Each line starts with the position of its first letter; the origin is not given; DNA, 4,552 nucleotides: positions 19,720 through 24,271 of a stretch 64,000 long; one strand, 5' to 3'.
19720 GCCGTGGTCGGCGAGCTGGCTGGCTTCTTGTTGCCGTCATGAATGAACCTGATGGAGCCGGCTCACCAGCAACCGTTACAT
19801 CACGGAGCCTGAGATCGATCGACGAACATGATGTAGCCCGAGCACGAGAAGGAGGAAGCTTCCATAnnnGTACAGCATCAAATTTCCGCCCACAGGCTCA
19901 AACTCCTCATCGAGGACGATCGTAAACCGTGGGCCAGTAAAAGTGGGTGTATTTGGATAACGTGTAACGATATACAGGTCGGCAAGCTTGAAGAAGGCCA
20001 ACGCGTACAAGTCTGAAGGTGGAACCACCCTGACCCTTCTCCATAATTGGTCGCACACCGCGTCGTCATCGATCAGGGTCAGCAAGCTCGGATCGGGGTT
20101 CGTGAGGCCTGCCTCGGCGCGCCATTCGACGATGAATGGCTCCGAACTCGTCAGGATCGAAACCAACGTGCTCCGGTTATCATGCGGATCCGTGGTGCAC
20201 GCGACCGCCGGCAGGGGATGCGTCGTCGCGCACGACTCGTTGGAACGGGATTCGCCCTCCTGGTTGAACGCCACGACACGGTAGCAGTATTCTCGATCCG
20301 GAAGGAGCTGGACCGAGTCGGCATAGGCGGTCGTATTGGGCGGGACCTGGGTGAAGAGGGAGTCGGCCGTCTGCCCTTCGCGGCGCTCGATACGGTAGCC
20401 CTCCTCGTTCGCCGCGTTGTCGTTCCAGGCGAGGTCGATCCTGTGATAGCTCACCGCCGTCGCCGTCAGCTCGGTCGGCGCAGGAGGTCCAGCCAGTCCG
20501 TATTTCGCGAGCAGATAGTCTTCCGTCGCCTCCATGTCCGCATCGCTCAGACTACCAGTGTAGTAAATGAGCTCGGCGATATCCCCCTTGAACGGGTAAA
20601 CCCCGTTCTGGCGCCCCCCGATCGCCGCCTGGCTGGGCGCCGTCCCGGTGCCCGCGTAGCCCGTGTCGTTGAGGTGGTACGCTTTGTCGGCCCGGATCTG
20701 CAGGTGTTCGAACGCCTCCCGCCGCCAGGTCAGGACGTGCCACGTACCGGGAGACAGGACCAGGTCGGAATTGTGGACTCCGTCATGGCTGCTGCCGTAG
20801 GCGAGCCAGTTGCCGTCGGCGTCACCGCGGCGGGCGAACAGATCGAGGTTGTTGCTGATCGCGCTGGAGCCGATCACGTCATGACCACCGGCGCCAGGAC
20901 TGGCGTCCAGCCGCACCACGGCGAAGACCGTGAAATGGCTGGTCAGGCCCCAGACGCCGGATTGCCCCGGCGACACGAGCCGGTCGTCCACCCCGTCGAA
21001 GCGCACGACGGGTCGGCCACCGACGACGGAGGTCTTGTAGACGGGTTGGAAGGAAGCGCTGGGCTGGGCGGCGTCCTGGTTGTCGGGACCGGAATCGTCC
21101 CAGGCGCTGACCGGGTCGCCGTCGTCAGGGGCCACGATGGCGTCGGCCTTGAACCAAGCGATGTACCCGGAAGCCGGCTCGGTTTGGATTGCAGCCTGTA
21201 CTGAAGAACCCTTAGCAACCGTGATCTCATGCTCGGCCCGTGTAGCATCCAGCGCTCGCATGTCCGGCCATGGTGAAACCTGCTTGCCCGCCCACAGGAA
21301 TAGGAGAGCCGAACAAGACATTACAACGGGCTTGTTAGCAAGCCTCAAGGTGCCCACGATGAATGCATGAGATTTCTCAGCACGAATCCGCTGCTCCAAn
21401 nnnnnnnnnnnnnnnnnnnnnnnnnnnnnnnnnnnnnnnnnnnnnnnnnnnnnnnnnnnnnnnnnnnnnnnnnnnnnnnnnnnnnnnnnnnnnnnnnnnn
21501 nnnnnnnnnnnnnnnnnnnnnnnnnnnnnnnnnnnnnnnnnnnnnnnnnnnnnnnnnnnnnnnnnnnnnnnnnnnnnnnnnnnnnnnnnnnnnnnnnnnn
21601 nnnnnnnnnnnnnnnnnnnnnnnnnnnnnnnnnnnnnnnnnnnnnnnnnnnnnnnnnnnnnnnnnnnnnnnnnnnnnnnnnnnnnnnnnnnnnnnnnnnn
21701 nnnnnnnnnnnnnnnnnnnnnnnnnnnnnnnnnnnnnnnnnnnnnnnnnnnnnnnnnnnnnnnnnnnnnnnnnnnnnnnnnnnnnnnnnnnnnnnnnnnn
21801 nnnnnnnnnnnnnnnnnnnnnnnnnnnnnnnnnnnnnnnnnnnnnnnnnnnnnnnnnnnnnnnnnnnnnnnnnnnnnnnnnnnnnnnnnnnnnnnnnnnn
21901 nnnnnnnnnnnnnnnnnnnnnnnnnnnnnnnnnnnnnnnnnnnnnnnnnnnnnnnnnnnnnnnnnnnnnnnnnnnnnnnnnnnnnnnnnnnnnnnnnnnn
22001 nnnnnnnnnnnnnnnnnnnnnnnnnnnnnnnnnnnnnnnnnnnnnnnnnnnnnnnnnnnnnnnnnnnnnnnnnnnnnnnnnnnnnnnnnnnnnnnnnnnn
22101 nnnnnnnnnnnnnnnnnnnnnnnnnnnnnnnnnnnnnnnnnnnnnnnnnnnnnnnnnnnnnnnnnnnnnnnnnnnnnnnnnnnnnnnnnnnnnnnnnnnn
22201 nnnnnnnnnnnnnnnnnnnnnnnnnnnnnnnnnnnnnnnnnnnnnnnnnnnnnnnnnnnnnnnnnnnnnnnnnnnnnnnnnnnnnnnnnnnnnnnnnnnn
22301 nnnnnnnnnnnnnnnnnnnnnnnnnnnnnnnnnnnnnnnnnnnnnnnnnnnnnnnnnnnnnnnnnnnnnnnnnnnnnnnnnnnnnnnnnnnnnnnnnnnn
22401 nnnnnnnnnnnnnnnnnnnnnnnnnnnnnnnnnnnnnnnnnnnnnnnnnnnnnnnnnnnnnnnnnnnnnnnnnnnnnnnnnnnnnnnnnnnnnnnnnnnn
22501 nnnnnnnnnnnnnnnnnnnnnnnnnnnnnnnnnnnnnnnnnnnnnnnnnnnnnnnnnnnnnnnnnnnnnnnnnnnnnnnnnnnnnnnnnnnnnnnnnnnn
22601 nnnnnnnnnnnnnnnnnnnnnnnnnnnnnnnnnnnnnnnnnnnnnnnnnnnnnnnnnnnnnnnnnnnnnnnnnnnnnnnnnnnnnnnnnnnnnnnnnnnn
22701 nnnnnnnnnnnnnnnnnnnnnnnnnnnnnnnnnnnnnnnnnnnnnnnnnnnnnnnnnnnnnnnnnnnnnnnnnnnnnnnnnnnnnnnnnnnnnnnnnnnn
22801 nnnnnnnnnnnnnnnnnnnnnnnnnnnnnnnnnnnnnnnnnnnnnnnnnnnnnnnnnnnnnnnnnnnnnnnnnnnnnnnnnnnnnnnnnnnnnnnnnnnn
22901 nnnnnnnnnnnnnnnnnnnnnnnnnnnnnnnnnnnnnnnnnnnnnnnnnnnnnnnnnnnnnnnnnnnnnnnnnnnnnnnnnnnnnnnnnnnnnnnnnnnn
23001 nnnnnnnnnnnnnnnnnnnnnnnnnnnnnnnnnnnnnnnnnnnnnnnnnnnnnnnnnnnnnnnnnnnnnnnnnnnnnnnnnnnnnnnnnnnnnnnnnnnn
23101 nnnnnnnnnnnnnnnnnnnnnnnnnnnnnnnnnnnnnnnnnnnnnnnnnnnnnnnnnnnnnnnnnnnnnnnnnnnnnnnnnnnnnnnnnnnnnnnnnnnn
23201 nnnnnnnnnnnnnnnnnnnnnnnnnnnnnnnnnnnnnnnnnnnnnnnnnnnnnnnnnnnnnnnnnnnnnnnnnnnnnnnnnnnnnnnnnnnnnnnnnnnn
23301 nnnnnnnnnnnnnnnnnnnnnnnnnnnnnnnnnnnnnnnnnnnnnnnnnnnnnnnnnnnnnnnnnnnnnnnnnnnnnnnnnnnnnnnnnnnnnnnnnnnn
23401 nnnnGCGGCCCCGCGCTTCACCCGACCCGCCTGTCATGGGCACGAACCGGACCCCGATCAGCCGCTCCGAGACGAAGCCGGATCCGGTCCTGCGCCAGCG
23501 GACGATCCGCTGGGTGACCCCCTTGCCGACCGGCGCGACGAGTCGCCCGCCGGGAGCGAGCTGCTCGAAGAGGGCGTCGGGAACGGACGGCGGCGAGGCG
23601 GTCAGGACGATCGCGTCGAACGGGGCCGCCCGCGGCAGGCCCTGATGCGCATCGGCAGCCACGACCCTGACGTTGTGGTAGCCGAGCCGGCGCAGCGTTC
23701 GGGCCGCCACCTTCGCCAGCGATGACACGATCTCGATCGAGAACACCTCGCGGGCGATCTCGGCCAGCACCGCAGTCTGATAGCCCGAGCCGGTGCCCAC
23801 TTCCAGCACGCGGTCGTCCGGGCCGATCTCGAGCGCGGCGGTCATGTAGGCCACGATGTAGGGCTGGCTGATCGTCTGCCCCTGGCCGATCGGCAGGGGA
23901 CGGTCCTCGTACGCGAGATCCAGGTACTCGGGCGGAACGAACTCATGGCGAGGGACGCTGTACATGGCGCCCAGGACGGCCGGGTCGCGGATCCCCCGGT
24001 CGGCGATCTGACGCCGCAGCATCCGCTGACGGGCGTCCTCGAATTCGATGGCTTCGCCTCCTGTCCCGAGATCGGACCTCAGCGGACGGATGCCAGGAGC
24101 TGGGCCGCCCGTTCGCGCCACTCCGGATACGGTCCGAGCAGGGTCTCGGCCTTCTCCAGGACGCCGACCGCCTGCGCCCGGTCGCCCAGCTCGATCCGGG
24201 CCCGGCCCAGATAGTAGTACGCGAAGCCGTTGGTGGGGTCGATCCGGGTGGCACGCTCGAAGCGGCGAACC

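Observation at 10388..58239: Repeated use of non-canonical start codons (CTG, ATC, ATT) across the window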

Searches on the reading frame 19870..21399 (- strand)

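Call 78: search_protein_families(library=pfam, proteins=[window:19870-21399:-], max_evalue=0.001)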
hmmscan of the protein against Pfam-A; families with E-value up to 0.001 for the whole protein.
window:19870-21399:- (510 aa): 2 families
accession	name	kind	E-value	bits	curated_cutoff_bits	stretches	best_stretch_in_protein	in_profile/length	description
PF00041.27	fn3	-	7.1e-09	36.2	25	1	307-388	2-79/84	Fibronectin type III domain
PF13385.13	Laminin_G_3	-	4.4e-05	24.1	27.6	1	148-288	12-149/151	Concanavalin A-like lectin/glucanases superfamily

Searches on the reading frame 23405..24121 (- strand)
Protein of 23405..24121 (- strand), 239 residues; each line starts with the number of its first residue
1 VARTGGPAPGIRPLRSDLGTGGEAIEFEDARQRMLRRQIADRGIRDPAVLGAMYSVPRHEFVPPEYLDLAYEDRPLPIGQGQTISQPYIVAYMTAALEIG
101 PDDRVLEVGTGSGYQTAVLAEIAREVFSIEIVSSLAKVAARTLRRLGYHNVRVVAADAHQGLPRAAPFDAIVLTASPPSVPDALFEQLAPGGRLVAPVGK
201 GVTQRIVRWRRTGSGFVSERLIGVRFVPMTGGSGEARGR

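Call 7: search_protein_families(library=ncbifam, proteins=[window:23405-24121:-], max_evalue=0.001)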
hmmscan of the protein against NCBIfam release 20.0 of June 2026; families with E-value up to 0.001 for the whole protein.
window:23405-24121:- (239 aa): 27 families (the best 25 are shown)
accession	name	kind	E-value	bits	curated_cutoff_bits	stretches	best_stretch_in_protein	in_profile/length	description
NF001453.0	PRK00312.1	equivalog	3.7e-73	245.7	188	1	30-234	9-214/217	protein-L-isoaspartate(D-aspartate) O-methyltransferase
TIGR00080.1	pimt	equivalog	2.2e-65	220.5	159.05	1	28-233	4-212/216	protein-L-isoaspartate O-methyltransferase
NF010549.0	PRK13942.1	equivalog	4.6e-62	209.3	282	1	29-234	5-212/215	protein-L-isoaspartate O-methyltransferase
TIGR04364.1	methyltran_FxLD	equivalog_domain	2.9e-44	151.7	320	1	30-233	4-216/394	methyltransferase, FxLD system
TIGR04188.1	methyltr_grsp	subfamily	9.3e-35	120.6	380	1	85-218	91-226/363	ATP-grasp peptide maturase system methyltransferase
NF010550.0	PRK13943.1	equivalog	7e-29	101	359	1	35-234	10-218/322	protein-L-isoaspartate O-methyltransferase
NF000499.2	Erm23S_rRNA_broad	equivalog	3e-09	36.6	212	1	89-160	11-80/244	23S ribosomal RNA methyltransferase Erm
NF011530.0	PRK14968.1-4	equivalog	3.5e-09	36.3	243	1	94-183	32-113/202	putative methyltransferase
TIGR02469.1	CbiT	equivalog_domain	1.9e-08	34.6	78.3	1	89-197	7-121/124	precorrin-6Y C5,15-methyltransferase (decarboxylating) subunit CbiT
TIGR00755.1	ksgA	equivalog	3.9e-08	32.9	171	1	85-163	13-89/256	16S rRNA (adenine(1518)-N(6)/adenine(1519)-N(6))-dimethyltransferase RsmA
TIGR03534.1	RF_mod_PrmC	equivalog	8.5e-08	32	199.1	1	93-193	80-180/253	peptide chain release factor N(5)-glutamine methyltransferase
NF000337.1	erm_SHROVE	exception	5.4e-07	29.2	320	1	90-169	17-94/248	ErmE/ErmH/ErmO/ErmR family 23S rRNA (adenine(2058)-N(6))-methyltransferase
NF043040.1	corrin_prot_MT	hypoth_equivalog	2.8e-06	26.9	180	1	97-174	36-117/216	corrinoid protein-associated methyltransferase CpaM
TIGR00479.1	rumA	equivalog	5.3e-06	25.5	183.55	1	89-171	281-367/432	23S rRNA (uracil(1939)-C(5))-methyltransferase RlmD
NF011529.0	PRK14968.1-3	equivalog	6.3e-06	25.8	162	1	96-175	29-106/198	putative methyltransferase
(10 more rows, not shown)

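Call 8: search_protein_families(library=pfam, proteins=[window:23405-24121:-], max_evalue=0.001)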
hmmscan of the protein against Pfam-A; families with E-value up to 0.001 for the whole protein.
window:23405-24121:- (239 aa): 9 families
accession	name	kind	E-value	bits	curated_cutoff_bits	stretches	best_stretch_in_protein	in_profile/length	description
PF01135.25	PCMT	-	5.5e-61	206.4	20.3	1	32-232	4-208/210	Protein-L-isoaspartate(D-aspartate) O-methyltransferase (PCMT)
PF00398.26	RrnaAD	-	1.8e-10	40.8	24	1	92-159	21-86/263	Ribosomal RNA adenine dimethylase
PF13847.12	Methyltransf_31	-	9.3e-10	38.8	27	1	101-195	3-108/145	Methyltransferase domain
PF13649.12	Methyltransf_25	-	1.6e-08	35.5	27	1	105-176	1-73/97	Methyltransferase domain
PF08241.18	Methyltransf_11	-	1.4e-06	29.3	21.2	1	106-176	1-69/95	Methyltransferase domain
PF13489.12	Methyltransf_23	-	2.2e-05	24.7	27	1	96-194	17-114/164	Methyltransferase domain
PF01189.24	Methyltr_RsmB-F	-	0.00014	22.1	27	1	96-175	3-87/199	16S rRNA methyltransferase RsmB/F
PF08242.18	Methyltransf_12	-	0.00048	21.2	30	0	106-174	1-72/98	Methyltransferase domain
PF02390.23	Methyltransf_4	-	0.00066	19.6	24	1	105-164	5-66/173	Putative methyltransferase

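Call 40: find_homologous_proteins(query=window:23405-24049:-, max_evalue=1e-10)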
Query window:23405-24049:- (215 aa): 8000 proteins with E <= 1e-10 among 8000 candidates; the best 120 are listed.
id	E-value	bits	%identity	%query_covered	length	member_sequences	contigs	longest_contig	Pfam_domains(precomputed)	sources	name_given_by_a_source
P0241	1.9e-125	434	95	100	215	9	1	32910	PF13847.13,PF00398.27,PF13649.13,PF01135.26,PF08241.19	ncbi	ncbi:MAG: protein-L-isoaspartate(D-aspartate) O-methyltransferase [Gemmatimonadota bacterium]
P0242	2.8e-119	414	94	96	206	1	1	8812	PF13847.13,PF00398.27,PF13649.13,PF01135.26,PF08241.19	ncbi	-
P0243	9.1e-112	390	89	96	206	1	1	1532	PF13847.13,PF00398.27,PF13649.13,PF01135.26,PF08241.19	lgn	-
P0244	9.4e-112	390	89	95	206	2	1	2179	PF00398.27,PF01135.26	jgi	jgi:protein-L-isoaspartate(D-aspartate) O-methyltransferase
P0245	2.0e-104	366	86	93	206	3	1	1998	PF13847.13,PF00398.27,PF13489.13,PF13649.13,PF01135.26,PF08241.19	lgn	-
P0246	2.9e-104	365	85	95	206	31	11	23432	PF13847.13,PF00398.27,PF13649.13,PF01135.26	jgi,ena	jgi:protein-L-isoaspartate(D-aspartate) O-methyltransferase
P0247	4.7e-93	329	76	93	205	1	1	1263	PF13847.13,PF00398.27,PF13649.13,PF01135.26,PF08241.19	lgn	-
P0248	4.9e-92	325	74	97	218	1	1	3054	PF00398.27,PF13649.13,PF01135.26,PF08241.19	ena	-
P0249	4.4e-91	322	74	98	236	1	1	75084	PF13847.13,PF00398.27,PF13649.13,PF01135.26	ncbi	-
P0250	1.2e-90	321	76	93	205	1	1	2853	PF13847.13,PF00398.27,PF13649.13,PF01135.26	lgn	-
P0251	1.9e-90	320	73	97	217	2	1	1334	PF00398.27,PF13649.13,PF01135.26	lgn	-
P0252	4.3e-90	319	73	97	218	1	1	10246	PF00398.27,PF13649.13,PF01135.26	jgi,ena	-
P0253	7.0e-90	318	73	97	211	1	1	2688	PF13847.13,PF00398.27,PF13649.13,PF01135.26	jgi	jgi:protein-L-isoaspartate(D-aspartate) O-methyltransferase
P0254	1.2e-89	318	73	97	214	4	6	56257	PF13847.13,PF00398.27,PF13649.13,PF01135.26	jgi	jgi:protein-L-isoaspartate(D-aspartate) O-methyltransferase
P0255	1.4e-89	317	73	97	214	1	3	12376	PF13847.13,PF00398.27,PF13649.13,PF01135.26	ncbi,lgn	-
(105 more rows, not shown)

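Call 42: find_encoding_contigs(protein=P0241, flank=6000, max_places=3)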
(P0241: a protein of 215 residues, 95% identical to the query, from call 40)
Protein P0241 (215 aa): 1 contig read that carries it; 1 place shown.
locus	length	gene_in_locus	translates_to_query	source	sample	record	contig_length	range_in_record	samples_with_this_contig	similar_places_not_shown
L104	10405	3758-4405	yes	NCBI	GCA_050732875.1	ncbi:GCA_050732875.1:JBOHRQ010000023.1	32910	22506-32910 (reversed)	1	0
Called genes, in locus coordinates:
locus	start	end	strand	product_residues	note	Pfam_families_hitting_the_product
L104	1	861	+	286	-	PF00563:EAL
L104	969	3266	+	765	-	PF14814:UB2H, PF00912:Transgly, PF00905:Transpeptidase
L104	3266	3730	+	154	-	PF13428:TPR_14 (faint), PF07719:TPR_2 (faint)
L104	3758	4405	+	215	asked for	PF01135:PCMT, PF00398:RrnaAD, PF13649:Methyltransf_25 (weak), PF13847:Methyltransf_31, PF08241:Methyltransf_11 (weak)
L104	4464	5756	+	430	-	PF16491:Peptidase_M48_N, PF01435:Peptidase_M48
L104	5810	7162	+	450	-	PF16980:CitMHS_2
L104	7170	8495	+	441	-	PF01425:Amidase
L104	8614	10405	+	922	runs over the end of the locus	PF00675:Peptidase_M16, PF05193:Peptidase_M16_C, PF00675:Peptidase_M16, PF05193:Peptidase_M16_C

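Call 43: find_encoding_contigs(protein=P0246, flank=6000, max_places=3)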
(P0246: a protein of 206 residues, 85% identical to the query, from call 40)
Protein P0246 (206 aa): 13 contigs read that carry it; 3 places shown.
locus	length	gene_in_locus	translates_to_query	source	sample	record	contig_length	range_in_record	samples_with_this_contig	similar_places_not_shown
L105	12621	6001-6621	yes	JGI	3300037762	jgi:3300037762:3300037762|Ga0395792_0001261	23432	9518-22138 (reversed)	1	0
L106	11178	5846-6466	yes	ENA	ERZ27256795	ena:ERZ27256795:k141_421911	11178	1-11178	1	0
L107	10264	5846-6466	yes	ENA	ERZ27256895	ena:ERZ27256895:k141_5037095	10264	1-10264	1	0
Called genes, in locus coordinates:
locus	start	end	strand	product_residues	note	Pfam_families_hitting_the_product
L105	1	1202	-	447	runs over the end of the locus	PF02321:OEP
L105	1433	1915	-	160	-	PF12802:MarR_2, PF01047:MarR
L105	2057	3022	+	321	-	PF01244:Peptidase_M19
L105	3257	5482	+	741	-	PF14814:UB2H, PF00912:Transgly, PF00905:Transpeptidase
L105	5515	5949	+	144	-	PF07719:TPR_2 (faint), PF13428:TPR_14 (faint), PF13432:TPR_16 (weak), PF14559:TPR_19 (weak)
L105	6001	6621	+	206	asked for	PF01135:PCMT, PF00398:RrnaAD, PF13847:Methyltransf_31 (weak), PF13649:Methyltransf_25 (weak)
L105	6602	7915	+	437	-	PF16491:Peptidase_M48_N, PF01435:Peptidase_M48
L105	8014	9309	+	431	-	PF16980:CitMHS_2, PF03600:CitMHS (faint)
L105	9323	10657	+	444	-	PF01425:Amidase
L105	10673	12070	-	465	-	-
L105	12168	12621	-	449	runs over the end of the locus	PF01676:Metalloenzyme, PF06415:iPGM_N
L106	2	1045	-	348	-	?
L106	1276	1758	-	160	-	PF12802:MarR_2, PF01047:MarR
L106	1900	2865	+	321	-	PF01244:Peptidase_M19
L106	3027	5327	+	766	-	PF14814:UB2H, PF00912:Transgly, PF00905:Transpeptidase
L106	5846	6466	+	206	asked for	PF01135:PCMT, PF00398:RrnaAD, PF13847:Methyltransf_31 (weak), PF13649:Methyltransf_25 (weak)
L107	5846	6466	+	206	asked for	PF01135:PCMT, PF00398:RrnaAD, PF13847:Methyltransf_31 (weak), PF13649:Methyltransf_25 (weak)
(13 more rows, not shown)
